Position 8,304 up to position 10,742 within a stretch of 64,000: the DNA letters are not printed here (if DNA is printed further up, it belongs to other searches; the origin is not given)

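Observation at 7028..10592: Three-gene operon of a 712-aa outer-membrane barrel-like protein and two paralogous lipoproteins of unknown family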

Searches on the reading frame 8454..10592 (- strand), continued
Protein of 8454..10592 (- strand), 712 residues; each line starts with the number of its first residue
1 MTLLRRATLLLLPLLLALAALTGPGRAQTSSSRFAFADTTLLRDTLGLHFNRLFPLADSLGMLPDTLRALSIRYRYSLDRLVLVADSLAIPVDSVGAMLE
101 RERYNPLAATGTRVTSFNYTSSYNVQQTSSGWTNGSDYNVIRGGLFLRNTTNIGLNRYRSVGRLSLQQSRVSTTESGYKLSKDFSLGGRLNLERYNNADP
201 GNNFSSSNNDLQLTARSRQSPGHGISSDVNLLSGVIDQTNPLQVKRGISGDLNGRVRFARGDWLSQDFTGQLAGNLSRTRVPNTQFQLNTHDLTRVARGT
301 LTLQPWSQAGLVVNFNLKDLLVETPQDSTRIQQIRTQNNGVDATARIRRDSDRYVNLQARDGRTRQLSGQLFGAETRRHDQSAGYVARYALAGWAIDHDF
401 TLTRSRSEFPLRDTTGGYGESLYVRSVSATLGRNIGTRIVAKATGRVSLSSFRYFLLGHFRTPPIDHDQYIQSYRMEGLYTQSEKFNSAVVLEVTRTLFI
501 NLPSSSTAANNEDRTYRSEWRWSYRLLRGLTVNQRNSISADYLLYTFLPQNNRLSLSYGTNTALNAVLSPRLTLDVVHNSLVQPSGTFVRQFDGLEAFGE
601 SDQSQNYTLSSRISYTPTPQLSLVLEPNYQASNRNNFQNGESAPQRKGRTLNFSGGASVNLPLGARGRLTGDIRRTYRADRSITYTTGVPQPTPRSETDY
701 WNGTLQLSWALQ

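Call 50: find_encoding_contigs(protein=P0340, flank=8000, max_places=1)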
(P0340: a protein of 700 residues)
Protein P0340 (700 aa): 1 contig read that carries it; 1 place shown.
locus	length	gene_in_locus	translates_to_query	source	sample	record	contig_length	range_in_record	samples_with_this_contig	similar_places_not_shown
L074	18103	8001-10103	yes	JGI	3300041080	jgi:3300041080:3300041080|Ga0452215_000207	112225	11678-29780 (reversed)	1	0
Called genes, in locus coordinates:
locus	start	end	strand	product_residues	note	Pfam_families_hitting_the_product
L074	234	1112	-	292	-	PF08501:Shikimate_dh_N, PF18317:SDH_C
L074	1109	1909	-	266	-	PF01790:LGT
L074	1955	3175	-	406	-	PF01098:FTSW_RODA_SPOVE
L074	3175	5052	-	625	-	PF03717:PBP_dimer, PF00905:Transpeptidase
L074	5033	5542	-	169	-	PF04093:MreD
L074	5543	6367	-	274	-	PF04085:MreC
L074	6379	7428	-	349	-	PF00022:Actin (faint), PF06723:MreB_Mbl, PF00012:HSP70, PF14450:FtsA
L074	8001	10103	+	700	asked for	-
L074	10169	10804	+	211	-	-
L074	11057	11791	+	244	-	-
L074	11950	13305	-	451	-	-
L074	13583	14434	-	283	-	PF08239:SH3_3 (weak), PF18348:SH3_16, PF00877:NLPC_P60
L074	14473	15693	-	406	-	PF20094:GWxTD_dom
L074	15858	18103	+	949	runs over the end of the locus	PF05547:Peptidase_M6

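Call 51: find_encoding_contigs(protein=P0351, flank=8000, max_places=1)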
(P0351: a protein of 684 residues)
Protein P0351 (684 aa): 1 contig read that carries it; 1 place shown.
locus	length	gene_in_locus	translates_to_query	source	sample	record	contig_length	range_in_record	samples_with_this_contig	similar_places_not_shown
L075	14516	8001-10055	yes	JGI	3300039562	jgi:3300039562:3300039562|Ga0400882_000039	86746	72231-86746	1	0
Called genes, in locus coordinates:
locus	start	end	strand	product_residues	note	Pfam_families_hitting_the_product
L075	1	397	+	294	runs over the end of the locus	PF18075:FtsX_ECD, PF02687:FtsX (weak)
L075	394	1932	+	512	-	PF24568:CC_PcsB (weak), PF01551:Peptidase_M23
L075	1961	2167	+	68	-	-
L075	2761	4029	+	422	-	PF13177:DNA_pol3_delta2 (weak), PF00004:AAA (faint), PF13177:DNA_pol3_delta2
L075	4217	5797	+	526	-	PF00133:tRNA-synt_1, PF01406:tRNA-synt_1e (faint), PF09334:tRNA-synt_1g, PF00133:tRNA-synt_1, PF19303:Anticodon_3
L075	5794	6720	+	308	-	PF01026:TatD_DNase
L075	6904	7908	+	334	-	PF00398:RrnaAD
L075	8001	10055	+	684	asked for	-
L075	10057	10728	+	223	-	-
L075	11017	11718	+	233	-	-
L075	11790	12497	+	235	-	-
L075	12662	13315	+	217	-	-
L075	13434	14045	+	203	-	-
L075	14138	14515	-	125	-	?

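Call 64: search_protein_families(library=pfam, alignment_id=A1, max_evalue=1)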
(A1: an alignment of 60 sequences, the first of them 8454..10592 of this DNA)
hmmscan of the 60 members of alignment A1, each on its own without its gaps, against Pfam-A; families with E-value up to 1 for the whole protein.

A. member 1, window:8454-10592:- (712 aa): 0 families

B. families by the number of members that match (of 60 scanned): 19 families
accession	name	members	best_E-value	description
PF02321.23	OEP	5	0.0066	Outer membrane efflux protein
PF11304.13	DUF3106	5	0.036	Protein of unknown function (DUF3106)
PF02530.20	Porin_2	3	0.0057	Porin subfamily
PF13505.12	OMP_b-brl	2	0.00022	Outer membrane protein beta-barrel domain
PF18559.7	Exop_C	2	0.11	Galactose-binding domain-like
PF20841.2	NtrZ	2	0.13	NtrZ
PF10082.15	BBP2_2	1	0.00022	Putative beta-barrel porin 2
PF17776.6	NLRC4_HD2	1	0.0015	NLRC4 helical domain HD2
PF11190.13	DUF2976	1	0.0098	Protein of unknown function (DUF2976)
PF19171.5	DUF5853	1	0.012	Family of unknown function (DUF5853)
PF05150.18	Legionella_OMP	1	0.053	Legionella pneumophila major outer membrane protein precursor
PF18886.6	DUF5649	1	0.11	Repeats of unknown function (DUF5649)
PF06764.17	DUF1223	1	0.12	Protein of unknown function (DUF1223)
PF07258.19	COMM_domain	1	0.12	COMM domain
PF18957.6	RibLong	1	0.12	Long Rib domain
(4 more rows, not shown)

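Call 68: find_encoding_contigs(protein=P0001, flank=10000, max_places=2)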
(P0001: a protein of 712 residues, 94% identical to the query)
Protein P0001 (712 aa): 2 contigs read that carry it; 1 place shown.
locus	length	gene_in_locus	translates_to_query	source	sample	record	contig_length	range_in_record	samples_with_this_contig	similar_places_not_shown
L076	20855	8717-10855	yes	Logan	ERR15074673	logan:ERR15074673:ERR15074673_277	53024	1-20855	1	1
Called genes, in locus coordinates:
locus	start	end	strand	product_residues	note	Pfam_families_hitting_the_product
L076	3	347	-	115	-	?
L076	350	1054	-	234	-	PF18912:DZR_2 (faint), PF00156:Pribosyltran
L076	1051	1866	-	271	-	PF08501:Shikimate_dh_N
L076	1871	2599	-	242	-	PF01790:LGT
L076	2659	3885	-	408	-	PF01098:FTSW_RODA_SPOVE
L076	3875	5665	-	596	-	PF03717:PBP_dimer, PF00905:Transpeptidase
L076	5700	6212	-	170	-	PF04093:MreD (weak)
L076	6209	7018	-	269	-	PF04085:MreC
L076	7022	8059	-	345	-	PF06723:MreB_Mbl, PF00012:HSP70, PF14450:FtsA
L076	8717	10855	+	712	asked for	-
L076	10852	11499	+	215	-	-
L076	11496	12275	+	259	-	-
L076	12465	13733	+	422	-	PF02812:ELFV_dehydrog_N, PF00208:ELFV_dehydrog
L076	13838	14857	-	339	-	-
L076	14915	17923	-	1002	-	-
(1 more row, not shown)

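Call 70: find_encoding_contigs(protein=P0384, flank=9000, max_places=1)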
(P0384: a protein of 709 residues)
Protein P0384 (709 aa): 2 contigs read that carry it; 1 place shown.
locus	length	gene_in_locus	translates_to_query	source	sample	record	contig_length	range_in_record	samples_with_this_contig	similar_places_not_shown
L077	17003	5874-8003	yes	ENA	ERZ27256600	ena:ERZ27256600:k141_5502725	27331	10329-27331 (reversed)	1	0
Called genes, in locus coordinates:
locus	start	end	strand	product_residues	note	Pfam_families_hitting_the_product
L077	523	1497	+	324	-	PF01370:Epimerase, PF05368:NmrA (weak)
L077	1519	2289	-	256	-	-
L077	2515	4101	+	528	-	PF00133:tRNA-synt_1, PF09334:tRNA-synt_1g, PF00133:tRNA-synt_1 (weak), PF19303:Anticodon_3 (weak)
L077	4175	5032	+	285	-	PF01026:TatD_DNase, PF04909:Amidohydro_2 (weak)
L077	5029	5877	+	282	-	PF00398:RrnaAD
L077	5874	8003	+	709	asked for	-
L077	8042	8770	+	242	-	-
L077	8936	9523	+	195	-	-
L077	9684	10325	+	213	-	-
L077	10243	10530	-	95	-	-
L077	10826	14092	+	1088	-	PF21445:ADDB_N (weak), PF13361:UvrD_C (faint), PF12705:PDDEXK_1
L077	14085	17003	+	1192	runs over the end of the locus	PF00580:UvrD-helicase, PF13245:AAA_19, PF13361:UvrD_C, PF13538:UvrD_C_2 (faint), PF12705:PDDEXK_1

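Call 71: find_encoding_contigs(protein=P0403, flank=9000, max_places=1)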
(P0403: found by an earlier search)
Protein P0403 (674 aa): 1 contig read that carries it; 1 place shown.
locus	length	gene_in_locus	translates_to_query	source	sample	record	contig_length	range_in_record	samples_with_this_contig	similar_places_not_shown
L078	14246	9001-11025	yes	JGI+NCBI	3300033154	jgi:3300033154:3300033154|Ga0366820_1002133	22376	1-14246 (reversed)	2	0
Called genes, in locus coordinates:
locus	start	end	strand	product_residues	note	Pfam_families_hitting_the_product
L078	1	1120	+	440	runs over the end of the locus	PF13624:SurA_N_3, PF09312:SurA_N, PF13145:Rotamase_2, PF13616:Rotamase_3, PF00639:Rotamase, PF13616:Rotamase_3, PF00639:Rotamase, PF13145:Rotamase_2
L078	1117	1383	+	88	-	PF01479:S4 (weak)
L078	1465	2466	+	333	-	PF04166:PdxA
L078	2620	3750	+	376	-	PF13177:DNA_pol3_delta2, PF00004:AAA (weak)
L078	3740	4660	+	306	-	PF04468:PSP1, PF28472:PSP1_3rd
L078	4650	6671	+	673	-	PF00133:tRNA-synt_1 (weak), PF01406:tRNA-synt_1e (faint), PF09334:tRNA-synt_1g, PF00133:tRNA-synt_1, PF19303:Anticodon_3 (weak), PF01588:tRNA_bind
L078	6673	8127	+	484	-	PF01026:TatD_DNase, PF04055:Radical_SAM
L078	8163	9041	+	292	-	PF00398:RrnaAD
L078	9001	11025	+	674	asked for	-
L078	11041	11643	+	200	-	-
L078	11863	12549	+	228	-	-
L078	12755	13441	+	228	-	-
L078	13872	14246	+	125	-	?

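Call 72: find_encoding_contigs(protein=P0335, flank=9000, max_places=1)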
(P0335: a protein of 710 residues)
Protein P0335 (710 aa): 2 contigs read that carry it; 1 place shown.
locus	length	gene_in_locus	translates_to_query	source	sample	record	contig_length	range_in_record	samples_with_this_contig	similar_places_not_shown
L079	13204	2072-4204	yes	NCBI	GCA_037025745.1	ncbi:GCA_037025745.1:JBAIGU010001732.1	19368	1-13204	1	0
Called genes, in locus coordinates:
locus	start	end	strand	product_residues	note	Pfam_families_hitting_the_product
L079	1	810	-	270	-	?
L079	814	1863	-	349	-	PF00022:Actin (faint), PF06723:MreB_Mbl, PF25216:Volactin (faint), PF00012:HSP70, PF14450:FtsA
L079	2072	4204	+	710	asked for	-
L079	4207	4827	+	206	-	-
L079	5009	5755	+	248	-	-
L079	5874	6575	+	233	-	-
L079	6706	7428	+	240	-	-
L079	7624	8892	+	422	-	PF02812:ELFV_dehydrog_N, PF00208:ELFV_dehydrog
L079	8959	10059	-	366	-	-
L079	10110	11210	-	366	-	PF19572:PorV (faint)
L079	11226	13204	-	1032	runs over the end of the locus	-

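Call 87: find_encoding_contigs(protein=P0358, flank=9000, max_places=1)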
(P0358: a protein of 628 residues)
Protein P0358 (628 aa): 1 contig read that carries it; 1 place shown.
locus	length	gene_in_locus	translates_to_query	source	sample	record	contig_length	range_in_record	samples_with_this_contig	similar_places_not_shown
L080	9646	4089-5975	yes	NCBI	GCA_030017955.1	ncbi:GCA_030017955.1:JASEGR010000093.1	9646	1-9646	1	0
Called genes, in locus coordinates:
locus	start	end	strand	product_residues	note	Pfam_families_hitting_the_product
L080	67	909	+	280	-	PF04468:PSP1, PF28472:PSP1_3rd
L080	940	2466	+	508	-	PF00133:tRNA-synt_1, PF01406:tRNA-synt_1e (faint), PF09334:tRNA-synt_1g, PF00133:tRNA-synt_1, PF08264:Anticodon_1 (weak), PF19303:Anticodon_3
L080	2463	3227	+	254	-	PF01026:TatD_DNase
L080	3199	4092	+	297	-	PF00398:RrnaAD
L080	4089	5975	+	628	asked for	-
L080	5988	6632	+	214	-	-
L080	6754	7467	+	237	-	-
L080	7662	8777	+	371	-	PF04748:Polysacc_deac_2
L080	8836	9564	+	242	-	PF03740:PdxJ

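Call 88: find_encoding_contigs(protein=P0365, flank=9000, max_places=1)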
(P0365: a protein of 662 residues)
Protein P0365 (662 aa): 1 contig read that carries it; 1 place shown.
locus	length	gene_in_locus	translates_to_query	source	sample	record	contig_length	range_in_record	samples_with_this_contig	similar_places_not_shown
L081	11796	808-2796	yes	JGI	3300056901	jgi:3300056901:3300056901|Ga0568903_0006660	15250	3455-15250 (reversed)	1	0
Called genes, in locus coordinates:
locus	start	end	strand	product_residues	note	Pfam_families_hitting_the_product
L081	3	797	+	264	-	?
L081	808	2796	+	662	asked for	-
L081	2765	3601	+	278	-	-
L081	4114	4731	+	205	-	-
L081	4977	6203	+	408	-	PF04748:Polysacc_deac_2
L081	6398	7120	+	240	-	PF03740:PdxJ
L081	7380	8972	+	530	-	PF21760:SecD_1st, PF22599:SecDF_P1_head, PF02355:SecD_SecF_C, PF00873:ACR_tran (weak), PF03176:MMPL (weak)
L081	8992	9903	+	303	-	PF07549:Sec_GG (weak), PF02355:SecD_SecF_C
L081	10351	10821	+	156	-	-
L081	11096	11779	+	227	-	PF13709:DUF4159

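Call 89: find_encoding_contigs(protein=P0372, flank=9000, max_places=1)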
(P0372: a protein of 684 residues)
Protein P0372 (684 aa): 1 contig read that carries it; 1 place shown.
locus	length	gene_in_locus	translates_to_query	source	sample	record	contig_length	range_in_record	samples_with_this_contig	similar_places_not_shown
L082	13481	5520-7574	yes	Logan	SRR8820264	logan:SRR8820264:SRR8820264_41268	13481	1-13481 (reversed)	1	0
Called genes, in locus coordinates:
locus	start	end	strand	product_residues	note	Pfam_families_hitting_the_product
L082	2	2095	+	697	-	?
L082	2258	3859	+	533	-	PF00133:tRNA-synt_1, PF09334:tRNA-synt_1g, PF00133:tRNA-synt_1 (weak), PF19303:Anticodon_3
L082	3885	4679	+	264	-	PF01026:TatD_DNase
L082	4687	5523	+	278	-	PF00398:RrnaAD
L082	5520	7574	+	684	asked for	-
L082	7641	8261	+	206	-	-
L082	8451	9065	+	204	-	-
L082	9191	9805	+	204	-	-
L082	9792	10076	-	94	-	-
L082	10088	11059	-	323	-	PF01544:CorA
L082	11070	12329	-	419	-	-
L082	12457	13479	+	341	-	?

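Call 90: list_cluster_members(proteins=[window:8454-10592:-, window:7810-8457:-, window:7028-7813:-, P0003, P0104, P0248])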
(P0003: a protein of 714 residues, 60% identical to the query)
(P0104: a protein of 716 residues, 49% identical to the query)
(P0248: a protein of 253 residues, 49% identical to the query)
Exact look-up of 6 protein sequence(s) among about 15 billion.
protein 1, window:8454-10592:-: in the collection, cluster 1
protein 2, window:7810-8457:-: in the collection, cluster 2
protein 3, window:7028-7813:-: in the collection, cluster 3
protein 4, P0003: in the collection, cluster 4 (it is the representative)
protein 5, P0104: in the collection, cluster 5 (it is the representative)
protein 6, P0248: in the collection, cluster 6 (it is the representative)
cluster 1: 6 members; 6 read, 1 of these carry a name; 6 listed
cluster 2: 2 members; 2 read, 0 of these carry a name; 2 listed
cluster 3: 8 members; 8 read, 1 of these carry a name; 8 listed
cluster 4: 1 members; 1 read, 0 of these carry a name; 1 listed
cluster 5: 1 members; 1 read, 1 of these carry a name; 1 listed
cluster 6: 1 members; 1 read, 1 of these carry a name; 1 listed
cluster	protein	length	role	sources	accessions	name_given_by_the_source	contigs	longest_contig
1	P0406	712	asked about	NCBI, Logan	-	-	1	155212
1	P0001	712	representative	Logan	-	-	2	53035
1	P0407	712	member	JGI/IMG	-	hypothetical protein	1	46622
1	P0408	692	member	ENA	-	-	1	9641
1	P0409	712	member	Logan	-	-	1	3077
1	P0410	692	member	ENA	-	-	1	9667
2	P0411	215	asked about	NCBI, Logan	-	-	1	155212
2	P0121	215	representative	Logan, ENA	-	-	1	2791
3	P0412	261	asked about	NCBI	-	-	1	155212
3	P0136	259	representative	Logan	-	-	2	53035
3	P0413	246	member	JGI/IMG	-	hypothetical protein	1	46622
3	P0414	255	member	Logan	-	-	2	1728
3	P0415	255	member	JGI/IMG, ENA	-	-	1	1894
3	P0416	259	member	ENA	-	-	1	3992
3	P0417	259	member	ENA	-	-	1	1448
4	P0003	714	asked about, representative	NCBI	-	-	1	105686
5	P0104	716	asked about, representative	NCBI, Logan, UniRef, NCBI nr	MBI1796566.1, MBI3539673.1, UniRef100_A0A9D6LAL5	MAG: hypothetical protein HY076_05320 [Candidatus Eisenbacteria bacterium] | Uncharacterized protein n=1 Tax=Eiseniibacteriota bacterium TaxID=2212470 ... | hypothetical protein [Candidatus Eisenbacteria bacterium]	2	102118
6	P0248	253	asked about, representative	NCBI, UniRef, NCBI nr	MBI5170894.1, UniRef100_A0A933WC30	MAG: hypothetical protein HZA61_15500 [Candidatus Eisenbacteria bacterium] | Uncharacterized protein n=1 Tax=Eiseniibacteriota bacterium TaxID=2212470 ... | hypothetical protein [Candidatus Eisenbacteria bacterium]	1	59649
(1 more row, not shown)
